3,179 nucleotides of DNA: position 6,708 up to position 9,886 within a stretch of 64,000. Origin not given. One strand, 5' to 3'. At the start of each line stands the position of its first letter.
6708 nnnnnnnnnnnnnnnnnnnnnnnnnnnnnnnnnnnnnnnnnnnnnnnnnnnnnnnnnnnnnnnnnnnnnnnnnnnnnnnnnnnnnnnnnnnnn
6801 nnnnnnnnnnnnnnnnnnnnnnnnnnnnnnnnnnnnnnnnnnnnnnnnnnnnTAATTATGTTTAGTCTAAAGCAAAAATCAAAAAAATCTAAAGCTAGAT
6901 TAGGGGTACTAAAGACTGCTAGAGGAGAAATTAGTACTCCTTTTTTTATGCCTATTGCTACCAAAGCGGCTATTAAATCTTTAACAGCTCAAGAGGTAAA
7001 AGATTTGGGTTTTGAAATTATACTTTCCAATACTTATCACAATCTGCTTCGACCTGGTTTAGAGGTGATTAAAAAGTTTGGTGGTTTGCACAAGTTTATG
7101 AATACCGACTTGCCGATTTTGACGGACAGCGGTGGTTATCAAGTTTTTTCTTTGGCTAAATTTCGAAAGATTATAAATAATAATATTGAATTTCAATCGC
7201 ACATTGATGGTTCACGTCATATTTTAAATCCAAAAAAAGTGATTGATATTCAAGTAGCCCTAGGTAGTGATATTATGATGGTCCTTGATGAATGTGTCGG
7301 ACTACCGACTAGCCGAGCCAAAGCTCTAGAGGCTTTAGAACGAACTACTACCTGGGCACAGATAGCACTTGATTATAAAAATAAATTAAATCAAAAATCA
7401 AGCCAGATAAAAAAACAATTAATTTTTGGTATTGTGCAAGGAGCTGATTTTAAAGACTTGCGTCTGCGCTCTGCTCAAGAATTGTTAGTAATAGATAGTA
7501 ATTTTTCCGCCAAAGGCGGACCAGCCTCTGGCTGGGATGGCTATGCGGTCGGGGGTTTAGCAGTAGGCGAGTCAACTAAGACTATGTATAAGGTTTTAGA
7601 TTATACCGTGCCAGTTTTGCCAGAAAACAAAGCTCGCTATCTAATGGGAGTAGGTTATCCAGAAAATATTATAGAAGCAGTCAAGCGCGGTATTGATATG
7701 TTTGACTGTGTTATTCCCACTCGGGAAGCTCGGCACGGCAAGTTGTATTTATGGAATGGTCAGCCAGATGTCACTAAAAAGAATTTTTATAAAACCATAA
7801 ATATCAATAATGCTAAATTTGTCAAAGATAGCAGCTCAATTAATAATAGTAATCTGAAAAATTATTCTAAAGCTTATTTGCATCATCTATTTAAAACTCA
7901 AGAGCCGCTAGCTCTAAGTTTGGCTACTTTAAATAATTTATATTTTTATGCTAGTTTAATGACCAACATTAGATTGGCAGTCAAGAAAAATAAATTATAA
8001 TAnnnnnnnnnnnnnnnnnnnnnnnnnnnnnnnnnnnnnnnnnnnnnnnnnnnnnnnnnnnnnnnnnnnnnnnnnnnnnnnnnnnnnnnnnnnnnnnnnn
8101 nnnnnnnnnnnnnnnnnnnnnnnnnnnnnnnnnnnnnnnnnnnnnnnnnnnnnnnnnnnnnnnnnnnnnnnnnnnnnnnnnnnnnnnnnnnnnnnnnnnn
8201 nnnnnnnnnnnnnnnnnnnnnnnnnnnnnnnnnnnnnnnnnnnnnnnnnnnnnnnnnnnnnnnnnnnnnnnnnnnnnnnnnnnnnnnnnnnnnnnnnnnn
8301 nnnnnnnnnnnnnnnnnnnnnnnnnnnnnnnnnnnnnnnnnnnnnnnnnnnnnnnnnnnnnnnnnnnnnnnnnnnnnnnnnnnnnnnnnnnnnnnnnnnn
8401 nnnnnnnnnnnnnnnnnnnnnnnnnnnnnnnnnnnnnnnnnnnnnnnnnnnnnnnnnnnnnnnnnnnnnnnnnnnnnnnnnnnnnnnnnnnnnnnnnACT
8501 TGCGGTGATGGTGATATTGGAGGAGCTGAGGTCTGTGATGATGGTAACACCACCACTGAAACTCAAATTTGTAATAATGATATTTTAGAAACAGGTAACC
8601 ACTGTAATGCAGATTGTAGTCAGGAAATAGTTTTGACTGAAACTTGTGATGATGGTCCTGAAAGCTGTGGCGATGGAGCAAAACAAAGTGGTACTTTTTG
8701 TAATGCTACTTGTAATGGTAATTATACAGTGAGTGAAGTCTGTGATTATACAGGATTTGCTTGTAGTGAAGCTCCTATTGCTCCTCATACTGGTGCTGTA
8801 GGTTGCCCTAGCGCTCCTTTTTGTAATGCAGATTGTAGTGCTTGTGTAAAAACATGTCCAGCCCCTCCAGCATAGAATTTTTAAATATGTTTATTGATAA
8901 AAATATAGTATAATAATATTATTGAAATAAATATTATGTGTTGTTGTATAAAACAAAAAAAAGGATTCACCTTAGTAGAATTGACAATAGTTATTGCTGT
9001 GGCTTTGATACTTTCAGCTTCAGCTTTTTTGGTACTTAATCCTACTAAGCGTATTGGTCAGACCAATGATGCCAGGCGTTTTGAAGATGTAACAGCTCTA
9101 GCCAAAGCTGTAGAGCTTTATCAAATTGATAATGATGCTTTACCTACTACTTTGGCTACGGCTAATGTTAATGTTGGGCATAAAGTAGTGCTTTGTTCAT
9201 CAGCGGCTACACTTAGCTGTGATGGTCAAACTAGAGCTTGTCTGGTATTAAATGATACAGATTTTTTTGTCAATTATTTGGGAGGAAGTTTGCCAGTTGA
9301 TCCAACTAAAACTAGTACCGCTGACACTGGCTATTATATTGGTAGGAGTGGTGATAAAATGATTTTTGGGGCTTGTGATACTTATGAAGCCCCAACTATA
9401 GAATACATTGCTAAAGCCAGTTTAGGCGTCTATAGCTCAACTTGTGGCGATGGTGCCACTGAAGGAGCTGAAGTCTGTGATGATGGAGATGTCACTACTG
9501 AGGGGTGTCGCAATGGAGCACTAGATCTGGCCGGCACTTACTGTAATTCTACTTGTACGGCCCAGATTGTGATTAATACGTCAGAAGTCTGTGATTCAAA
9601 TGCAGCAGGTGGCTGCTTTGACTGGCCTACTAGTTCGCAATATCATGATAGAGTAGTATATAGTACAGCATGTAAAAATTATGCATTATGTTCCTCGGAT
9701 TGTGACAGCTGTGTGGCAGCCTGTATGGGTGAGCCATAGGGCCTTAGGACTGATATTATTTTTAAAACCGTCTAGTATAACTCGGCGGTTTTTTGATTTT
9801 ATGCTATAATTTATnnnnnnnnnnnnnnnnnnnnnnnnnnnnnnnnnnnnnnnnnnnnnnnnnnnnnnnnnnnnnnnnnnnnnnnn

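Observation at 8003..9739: Tandem paralogous type IV pilin-like genes with Myxococcus-type cysteine-rich repeat C-terminal domains and a near-identical internal DNA block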

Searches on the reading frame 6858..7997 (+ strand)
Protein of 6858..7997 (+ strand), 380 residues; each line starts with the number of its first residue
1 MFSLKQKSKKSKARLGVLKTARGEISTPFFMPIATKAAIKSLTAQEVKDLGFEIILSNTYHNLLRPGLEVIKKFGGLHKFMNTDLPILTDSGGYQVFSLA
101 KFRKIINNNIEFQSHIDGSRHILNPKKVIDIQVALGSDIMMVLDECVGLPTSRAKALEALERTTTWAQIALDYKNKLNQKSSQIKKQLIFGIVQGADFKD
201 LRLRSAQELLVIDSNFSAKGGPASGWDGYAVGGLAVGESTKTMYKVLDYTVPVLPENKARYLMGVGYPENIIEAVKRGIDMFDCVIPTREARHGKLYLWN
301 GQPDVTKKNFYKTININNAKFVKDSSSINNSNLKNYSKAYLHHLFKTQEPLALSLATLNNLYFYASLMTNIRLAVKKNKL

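Call 11: search_protein_families(library=pfam, proteins=[window:6858-7997:+], max_evalue=0.001)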
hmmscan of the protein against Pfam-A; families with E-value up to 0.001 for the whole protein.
window:6858-7997:+ (380 aa): 1 family
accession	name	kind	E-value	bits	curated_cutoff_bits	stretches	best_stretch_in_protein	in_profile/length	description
PF01702.25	TGT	-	1.9e-126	422.4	26.3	1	12-380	2-344/357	Queuine tRNA-ribosyltransferase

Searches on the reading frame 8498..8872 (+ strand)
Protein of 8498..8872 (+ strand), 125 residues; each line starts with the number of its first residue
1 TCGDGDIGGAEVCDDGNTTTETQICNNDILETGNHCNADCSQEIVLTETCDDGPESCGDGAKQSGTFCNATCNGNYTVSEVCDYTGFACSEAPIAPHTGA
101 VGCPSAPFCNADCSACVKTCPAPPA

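Call 67: predict_structure(alignment_id=A3)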
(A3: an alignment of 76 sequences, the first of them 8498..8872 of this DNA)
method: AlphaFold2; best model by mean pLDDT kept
length: 125 residues; sequences in the alignment: 76
mean_pLDDT: 92.0   pTM: 0.63
mean pLDDT of the five models: 92.0, 91.3, 90.9, 89.0, 88.4
residues with pLDDT >= 90: 97; 70-90: 27; 50-70: 1; < 50: 0
segments of 3 or more residues with pLDDT < 50: none
pLDDT, mean of each block of 10 residues (from residue 1): 94 95 90 96 95 86 92 92 94 88 96 94 74
secondary structure, 60 per line:
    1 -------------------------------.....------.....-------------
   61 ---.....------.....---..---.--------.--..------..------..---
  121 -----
elements in order: E32-36 E43-47 E64-68 E75-79

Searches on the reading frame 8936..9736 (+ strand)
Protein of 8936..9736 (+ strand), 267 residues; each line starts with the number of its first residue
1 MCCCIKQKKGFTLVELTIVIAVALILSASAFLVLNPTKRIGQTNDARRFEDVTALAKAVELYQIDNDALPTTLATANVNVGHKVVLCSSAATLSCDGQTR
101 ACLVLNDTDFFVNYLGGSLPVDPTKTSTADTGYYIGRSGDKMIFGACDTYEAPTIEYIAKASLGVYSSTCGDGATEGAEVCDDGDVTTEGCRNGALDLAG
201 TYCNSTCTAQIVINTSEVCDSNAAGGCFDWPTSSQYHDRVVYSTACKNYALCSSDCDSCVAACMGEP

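Call 4: search_protein_families(library=pfam, proteins=[window:8936-9736:+], max_evalue=1)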
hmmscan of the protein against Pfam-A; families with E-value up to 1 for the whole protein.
window:8936-9736:+ (267 aa): 5 families
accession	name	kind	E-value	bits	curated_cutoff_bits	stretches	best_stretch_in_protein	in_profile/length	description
PF07963.17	N_methyl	-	2.2e-06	27.4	21.2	1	6-31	2-27/27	Prokaryotic N-terminal methylation motif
PF23960.2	DUF7289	-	0.0067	16.4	27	1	10-150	8-149/238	Family of unknown function (DUF7289)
PF13948.11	DUF4215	-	0.03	15.1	27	1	167-193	18-45/47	Domain of unknown function (DUF4215)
PF08334.16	T2SSG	-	0.23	12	21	1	45-72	11-38/108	Type II secretion system (T2SS), protein G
PF11464.13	Rbsn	-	0.27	11.4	26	1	41-57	14-30/42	Rabenosyn Rab binding domain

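Call 5: search_protein_families(library=ncbifam, proteins=[window:8936-9736:+], max_evalue=1)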
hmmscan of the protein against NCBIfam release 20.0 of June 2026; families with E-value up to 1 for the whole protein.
window:8936-9736:+ (267 aa): 11 families
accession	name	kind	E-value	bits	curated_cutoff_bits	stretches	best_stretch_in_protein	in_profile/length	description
TIGR02532.1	IV_pilin_GFxxxE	domain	1.1e-05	25.1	16.3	1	8-30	1-23/24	prepilin-type N-terminal cleavage/methylation domain-containing protein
TIGR01710.1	typeII_sec_gspG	equivalog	2.1e-05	24.6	88.85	1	9-72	1-62/134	type II secretion system major pseudopilin GspG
TIGR02232.1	myxo_disulf_rpt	repeat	0.00023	20.9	20.8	1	168-191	2-26/38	cysteine-rich acidic repeat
NF007862.0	PRK10574.1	equivalog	0.0024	18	138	1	6-31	2-27/145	prepilin peptidase-dependent pilin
TIGR01711.1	gspJ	equivalog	0.0082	16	64.85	1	9-59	1-50/192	type II secretion system minor pseudopilin GspJ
NF007800.0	PRK10506.1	equivalog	0.0083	16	158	1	4-29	4-29/163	prepilin peptidase-dependent protein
NF041013.1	T4P_ComGE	equivalog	0.0088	16.1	49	1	6-67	1-61/83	competence type IV pilus minor pilin ComGE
TIGR01708.2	typeII_sec_gspH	equivalog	0.014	15.4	80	1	9-57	2-51/169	type II secretion system minor pseudopilin GspH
NF040999.1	pilin_ComGC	equivalog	0.035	14.3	75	1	8-71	1-62/84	competence type IV pilus major pilin ComGC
NF040982.1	ComGD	equivalog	0.12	12.8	70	1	8-51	1-45/139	competence type IV pilus minor pilin ComGD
TIGR02596.1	TIGR02596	subfamily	0.16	12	70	1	11-53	1-44/196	Verru_Chthon cassette protein D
